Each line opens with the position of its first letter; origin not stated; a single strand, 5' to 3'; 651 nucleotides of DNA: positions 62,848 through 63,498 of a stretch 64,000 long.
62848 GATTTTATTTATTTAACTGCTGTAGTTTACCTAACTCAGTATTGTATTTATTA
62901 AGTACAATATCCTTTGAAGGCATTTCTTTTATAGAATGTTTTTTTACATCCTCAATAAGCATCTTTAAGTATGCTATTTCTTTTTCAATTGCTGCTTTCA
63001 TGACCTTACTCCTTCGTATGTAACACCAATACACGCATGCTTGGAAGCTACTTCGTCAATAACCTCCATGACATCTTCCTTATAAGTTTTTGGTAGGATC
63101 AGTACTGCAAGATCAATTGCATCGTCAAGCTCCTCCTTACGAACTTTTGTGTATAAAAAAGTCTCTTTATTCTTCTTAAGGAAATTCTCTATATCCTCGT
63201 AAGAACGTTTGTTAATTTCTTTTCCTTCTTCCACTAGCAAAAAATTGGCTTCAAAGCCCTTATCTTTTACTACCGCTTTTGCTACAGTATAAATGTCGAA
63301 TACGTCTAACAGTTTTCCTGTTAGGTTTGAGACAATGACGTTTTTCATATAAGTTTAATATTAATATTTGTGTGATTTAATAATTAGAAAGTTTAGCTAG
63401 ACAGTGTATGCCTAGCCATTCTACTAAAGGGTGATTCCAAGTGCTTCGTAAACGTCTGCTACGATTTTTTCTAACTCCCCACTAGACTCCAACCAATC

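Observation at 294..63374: Conserved 12-nt motif (gene-sense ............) 6-33 nt upstream of 14 start codons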

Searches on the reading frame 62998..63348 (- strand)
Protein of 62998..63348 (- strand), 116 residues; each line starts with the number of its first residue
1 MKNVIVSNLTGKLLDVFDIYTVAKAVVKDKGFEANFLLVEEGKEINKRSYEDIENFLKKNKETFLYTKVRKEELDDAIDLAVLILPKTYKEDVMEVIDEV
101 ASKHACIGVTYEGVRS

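Call 59: search_protein_families(library=ncbifam, max_evalue=0.1, proteins=[window:62998-63348:-])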
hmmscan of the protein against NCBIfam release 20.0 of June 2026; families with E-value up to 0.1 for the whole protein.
window:62998-63348:- (116 aa): 0 families

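Call 73: search_protein_families(library=pfam, max_evalue=1, proteins=[window:62998-63348:-])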
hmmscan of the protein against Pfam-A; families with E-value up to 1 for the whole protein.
window:62998-63348:- (116 aa): 4 families
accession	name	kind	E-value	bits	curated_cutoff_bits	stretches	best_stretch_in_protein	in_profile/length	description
PF21780.2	DUF6875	-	0.036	14.6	24.5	1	44-103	44-101/178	Domain of unknown function (DUF6875)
PF04851.21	ResIII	-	0.056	13.8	22.5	1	27-92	47-114/164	Type III restriction enzyme, res subunit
PF08858.15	IDEAL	-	0.081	13.1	22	0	68-81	8-21/37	IDEAL domain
PF16103.11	DUF4822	-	0.11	13.2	25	1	46-89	74-117/123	Domain of unknown function (DUF4822)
